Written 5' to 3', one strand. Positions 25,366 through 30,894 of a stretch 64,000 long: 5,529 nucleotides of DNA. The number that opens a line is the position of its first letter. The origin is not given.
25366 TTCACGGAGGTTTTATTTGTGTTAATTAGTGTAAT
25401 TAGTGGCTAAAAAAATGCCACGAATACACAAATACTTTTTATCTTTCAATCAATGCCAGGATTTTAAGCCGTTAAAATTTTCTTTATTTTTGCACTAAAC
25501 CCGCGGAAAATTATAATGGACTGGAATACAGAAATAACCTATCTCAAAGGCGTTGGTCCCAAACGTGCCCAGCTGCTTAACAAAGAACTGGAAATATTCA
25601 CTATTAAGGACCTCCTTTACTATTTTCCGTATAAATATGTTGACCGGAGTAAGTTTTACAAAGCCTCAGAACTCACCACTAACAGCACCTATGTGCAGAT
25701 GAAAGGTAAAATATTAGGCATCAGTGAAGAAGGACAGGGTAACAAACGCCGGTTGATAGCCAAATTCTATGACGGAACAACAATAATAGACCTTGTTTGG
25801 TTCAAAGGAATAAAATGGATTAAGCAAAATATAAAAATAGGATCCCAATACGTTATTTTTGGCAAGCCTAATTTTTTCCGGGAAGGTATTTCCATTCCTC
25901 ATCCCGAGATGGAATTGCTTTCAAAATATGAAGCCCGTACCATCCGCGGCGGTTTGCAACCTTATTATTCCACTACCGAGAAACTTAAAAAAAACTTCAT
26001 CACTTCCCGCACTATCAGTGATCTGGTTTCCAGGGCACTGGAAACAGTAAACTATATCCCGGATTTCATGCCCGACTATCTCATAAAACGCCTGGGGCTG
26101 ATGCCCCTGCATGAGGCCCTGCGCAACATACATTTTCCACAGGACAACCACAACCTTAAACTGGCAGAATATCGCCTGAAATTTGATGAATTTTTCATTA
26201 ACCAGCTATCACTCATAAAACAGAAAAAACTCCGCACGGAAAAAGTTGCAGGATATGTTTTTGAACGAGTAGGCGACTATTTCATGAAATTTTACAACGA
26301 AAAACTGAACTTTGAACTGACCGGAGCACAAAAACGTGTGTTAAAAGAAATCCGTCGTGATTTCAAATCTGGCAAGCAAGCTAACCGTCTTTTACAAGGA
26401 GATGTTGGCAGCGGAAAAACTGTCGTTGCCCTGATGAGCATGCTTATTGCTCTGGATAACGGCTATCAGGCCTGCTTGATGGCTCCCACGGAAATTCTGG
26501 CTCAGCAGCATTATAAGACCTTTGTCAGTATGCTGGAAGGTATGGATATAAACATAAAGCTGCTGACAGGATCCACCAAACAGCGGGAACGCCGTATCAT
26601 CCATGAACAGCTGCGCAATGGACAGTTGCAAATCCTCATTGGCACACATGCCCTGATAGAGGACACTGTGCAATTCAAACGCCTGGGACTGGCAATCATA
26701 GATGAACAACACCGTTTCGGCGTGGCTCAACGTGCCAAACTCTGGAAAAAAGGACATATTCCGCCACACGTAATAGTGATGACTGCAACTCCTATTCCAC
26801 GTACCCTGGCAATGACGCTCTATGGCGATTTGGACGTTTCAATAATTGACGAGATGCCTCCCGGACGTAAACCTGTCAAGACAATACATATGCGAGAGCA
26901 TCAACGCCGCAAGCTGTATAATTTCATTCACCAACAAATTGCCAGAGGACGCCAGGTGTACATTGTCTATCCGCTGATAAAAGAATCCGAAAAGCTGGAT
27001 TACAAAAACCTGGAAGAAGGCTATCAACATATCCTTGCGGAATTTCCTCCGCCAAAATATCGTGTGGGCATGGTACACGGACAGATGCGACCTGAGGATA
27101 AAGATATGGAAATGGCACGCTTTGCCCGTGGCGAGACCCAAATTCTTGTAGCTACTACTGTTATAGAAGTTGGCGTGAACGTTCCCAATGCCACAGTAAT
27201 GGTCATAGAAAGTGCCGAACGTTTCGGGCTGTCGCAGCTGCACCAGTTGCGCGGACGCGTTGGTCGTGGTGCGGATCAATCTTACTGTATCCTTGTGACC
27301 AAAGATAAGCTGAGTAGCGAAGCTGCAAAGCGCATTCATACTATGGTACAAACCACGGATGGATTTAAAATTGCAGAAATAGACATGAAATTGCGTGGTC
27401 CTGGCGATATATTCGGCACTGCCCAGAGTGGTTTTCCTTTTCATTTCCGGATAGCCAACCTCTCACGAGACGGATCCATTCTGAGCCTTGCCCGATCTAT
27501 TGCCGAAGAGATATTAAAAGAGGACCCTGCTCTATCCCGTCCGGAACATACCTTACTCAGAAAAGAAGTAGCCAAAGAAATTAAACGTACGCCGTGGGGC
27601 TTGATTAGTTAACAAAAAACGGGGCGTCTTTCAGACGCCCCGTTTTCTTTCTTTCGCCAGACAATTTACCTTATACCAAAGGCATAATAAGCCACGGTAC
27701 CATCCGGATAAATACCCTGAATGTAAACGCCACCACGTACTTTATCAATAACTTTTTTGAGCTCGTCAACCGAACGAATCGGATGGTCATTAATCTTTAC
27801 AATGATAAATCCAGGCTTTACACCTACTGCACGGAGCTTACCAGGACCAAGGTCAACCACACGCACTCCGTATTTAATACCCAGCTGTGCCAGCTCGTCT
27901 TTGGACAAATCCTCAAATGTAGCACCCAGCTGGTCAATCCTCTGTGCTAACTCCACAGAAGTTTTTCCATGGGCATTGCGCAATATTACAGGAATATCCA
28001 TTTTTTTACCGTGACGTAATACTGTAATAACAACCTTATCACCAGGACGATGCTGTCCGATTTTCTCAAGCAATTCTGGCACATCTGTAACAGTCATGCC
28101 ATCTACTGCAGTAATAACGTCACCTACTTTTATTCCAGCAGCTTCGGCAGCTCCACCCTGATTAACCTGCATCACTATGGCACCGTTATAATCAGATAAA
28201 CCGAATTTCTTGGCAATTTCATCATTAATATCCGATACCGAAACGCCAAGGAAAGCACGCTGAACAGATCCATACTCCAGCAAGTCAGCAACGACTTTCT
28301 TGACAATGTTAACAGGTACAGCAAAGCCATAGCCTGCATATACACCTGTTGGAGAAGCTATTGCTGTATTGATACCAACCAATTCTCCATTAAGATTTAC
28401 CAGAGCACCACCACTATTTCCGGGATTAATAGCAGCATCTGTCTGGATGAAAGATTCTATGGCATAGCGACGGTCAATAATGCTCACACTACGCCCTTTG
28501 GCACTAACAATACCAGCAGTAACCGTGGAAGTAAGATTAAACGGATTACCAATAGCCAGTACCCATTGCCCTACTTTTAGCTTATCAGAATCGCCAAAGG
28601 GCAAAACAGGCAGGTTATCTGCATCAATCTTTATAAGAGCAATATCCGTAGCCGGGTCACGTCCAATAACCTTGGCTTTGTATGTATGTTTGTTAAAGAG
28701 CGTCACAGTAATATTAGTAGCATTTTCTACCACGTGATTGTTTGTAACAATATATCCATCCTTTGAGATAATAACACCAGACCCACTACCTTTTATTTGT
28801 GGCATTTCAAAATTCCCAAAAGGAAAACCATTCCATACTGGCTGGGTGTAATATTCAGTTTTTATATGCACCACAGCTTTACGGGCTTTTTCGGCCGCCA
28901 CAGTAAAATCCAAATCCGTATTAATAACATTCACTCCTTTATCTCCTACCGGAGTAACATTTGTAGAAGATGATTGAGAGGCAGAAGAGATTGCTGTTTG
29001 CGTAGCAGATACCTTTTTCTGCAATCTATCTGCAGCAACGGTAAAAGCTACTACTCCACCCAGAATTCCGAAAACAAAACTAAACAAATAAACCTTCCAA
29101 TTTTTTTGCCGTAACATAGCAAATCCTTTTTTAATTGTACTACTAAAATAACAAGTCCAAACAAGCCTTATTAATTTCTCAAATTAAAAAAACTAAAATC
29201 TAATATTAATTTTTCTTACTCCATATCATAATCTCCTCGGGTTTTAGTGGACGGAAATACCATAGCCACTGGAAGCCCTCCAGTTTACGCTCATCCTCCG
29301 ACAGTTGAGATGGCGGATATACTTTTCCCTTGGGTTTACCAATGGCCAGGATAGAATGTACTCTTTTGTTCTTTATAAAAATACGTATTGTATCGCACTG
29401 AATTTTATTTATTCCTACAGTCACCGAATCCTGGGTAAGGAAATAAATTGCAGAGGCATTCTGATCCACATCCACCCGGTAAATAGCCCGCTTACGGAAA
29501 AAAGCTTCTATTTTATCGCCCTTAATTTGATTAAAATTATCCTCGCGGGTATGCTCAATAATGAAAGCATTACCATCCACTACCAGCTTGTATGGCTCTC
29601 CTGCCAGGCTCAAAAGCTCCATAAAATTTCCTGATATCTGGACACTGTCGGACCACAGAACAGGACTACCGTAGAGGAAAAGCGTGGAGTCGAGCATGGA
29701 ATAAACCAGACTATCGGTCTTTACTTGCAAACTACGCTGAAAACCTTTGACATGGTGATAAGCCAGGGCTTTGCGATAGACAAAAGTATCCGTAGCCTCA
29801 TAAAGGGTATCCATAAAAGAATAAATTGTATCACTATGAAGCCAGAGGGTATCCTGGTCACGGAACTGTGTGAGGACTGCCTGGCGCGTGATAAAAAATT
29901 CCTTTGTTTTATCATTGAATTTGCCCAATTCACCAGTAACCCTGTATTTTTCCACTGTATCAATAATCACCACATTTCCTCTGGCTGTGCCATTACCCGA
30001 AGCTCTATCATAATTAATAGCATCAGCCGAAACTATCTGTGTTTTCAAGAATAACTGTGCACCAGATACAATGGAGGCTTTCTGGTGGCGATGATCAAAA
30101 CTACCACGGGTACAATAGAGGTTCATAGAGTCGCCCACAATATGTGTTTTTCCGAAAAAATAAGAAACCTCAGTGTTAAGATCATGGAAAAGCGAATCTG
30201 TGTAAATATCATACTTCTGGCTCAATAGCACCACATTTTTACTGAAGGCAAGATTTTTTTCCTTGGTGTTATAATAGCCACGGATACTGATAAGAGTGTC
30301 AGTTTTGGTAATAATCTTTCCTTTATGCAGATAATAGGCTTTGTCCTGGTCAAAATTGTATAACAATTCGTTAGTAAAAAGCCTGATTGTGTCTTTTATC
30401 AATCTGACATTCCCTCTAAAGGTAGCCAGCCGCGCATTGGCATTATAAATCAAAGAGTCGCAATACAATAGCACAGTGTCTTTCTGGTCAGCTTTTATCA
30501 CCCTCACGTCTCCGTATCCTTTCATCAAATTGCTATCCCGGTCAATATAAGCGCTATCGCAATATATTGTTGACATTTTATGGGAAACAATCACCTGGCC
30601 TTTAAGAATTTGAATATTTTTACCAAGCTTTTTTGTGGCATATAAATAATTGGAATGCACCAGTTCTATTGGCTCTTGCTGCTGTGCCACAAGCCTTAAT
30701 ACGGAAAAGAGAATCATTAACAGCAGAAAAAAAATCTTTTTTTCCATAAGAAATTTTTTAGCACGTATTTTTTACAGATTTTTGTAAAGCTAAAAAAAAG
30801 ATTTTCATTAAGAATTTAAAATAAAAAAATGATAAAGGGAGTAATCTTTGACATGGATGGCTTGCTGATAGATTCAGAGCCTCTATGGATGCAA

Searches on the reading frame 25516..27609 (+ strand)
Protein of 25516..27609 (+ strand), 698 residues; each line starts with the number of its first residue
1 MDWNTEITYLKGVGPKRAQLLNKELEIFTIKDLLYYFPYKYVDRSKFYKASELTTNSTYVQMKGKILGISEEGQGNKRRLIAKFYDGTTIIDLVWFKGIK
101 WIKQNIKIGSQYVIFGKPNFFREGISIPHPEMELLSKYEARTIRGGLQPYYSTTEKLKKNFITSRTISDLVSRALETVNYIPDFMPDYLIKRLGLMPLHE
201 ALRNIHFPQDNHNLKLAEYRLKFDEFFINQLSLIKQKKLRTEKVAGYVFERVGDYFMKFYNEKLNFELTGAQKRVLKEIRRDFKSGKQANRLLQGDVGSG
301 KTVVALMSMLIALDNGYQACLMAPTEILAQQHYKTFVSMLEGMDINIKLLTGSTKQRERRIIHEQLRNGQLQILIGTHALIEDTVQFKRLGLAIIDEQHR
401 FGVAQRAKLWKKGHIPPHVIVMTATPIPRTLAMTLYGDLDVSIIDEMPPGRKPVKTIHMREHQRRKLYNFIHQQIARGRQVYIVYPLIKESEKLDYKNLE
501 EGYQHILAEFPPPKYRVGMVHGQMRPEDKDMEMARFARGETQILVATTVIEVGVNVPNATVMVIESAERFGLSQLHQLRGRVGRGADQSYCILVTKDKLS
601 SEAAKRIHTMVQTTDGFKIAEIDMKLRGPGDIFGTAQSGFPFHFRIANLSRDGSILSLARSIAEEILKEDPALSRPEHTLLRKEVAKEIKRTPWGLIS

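Call 6: search_protein_families(library=pfam, proteins=[window:25516-27609:+], max_evalue=0.001)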
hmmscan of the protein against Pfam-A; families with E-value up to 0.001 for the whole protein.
window:25516-27609:+ (698 aa): 8 families
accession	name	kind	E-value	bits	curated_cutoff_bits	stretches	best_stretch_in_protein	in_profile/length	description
PF00270.35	DEAD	-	1.4e-26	93.6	26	1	271-432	3-165/167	DEAD/DEAH box helicase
PF00271.37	Helicase_C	-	1e-25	90.6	23.5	2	466-584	5-108/110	Helicase conserved C-terminal domain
PF19833.4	RecG_dom3_C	-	4.7e-25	87.9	26.8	1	613-697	1-86/87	ATP-dependent DNA helicase RecG, domain 3, C-terminal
PF17191.10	RecG_wedge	-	3.9e-19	69.3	23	1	6-162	1-151/162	RecG wedge domain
PF04851.21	ResIII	-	3.2e-13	50.4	22.5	1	266-426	2-162/164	Type III restriction enzyme, res subunit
PF01336.31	tRNA_anti-codon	-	3.1e-08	33.9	27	1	60-135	1-75/75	OB-fold nucleic acid binding domain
PF22590.2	Cas3-like_C_2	-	6e-05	23.7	27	1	500-585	16-104/106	CRISPR-associated nuclease/helicase Cas3, C-terminal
PF22527.2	DEXQc_Suv3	-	0.00062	19.8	27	0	294-412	19-116/154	DEXQ-box helicase domain of Suv3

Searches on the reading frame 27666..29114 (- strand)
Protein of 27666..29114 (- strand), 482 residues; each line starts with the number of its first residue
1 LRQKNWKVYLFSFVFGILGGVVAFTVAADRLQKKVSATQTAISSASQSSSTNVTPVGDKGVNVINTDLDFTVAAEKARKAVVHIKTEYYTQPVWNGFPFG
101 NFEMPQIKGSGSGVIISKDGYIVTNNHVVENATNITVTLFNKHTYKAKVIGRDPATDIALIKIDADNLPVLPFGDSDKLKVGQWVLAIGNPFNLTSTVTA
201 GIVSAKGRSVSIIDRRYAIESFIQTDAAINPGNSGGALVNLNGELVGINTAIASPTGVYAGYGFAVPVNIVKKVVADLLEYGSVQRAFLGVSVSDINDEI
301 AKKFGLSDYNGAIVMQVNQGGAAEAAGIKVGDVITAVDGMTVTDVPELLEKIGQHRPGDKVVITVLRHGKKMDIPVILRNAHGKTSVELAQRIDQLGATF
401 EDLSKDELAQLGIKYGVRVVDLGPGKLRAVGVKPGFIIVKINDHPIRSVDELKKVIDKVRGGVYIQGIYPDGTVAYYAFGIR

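Call 6: search_protein_families(library=pfam, proteins=[window:27666-29114:-], max_evalue=0.001)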
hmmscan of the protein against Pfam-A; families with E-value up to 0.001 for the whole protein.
window:27666-29114:- (482 aa): 8 families
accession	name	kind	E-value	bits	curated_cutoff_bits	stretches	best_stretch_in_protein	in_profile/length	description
PF13365.12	Trypsin_2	-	7.1e-38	131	27.6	1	111-248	1-144/144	Trypsin-like peptidase domain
PF00089.32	Trypsin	-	9.5e-23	81.6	20.6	1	111-274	27-219/220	Trypsin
PF13180.12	PDZ_2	-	1.4e-22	80.2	27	1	288-376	2-78/80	PDZ domain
PF00595.29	PDZ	-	2.5e-14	53.8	23.2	1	285-362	8-77/81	PDZ domain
PF17820.7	PDZ_6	-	2.8e-14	53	27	1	313-367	1-54/54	PDZ domain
PF12812.13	PDZ_1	-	1.3e-10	41.6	28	1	396-459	11-75/78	PDZ-like domain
PF10459.15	Peptidase_S46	-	7.6e-05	22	22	0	107-132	45-70/698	Peptidase S46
PF14685.13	PDZ_Tricorn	-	0.00089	19.6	25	0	319-370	29-81/88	Tricorn protease PDZ domain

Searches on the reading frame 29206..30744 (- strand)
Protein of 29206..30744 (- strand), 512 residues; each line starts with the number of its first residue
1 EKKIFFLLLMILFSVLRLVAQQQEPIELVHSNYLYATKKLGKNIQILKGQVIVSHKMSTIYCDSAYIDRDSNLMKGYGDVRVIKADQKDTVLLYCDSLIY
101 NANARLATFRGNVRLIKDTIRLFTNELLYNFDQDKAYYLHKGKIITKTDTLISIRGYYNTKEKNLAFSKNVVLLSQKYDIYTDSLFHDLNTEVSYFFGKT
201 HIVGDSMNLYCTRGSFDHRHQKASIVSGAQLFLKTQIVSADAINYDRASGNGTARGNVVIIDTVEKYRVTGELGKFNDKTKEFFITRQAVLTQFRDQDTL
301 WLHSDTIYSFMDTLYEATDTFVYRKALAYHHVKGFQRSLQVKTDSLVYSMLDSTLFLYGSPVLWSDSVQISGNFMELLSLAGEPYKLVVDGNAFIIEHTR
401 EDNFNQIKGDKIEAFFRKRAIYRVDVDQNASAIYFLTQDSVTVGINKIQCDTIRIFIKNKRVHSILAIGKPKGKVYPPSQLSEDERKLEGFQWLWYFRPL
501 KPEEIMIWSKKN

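Call 6: search_protein_families(library=pfam, proteins=[window:29206-30744:-], max_evalue=0.001)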
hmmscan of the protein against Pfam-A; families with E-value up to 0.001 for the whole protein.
window:29206-30744:- (512 aa): 3 families
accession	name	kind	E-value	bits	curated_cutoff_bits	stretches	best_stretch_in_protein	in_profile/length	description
PF13100.11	OstA_2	-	6.1e-40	136.9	21.2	2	26-183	4-158/158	OstA-like protein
PF03968.19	LptD_N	-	4.5e-10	40.2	20.4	0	96-249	5-111/113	LptA/(LptD N-terminal domain) LPS transport protein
PF06835.18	LptC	-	0.00018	21.6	21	0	126-193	65-134/175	Lipopolysaccharide-assembly, LptC-related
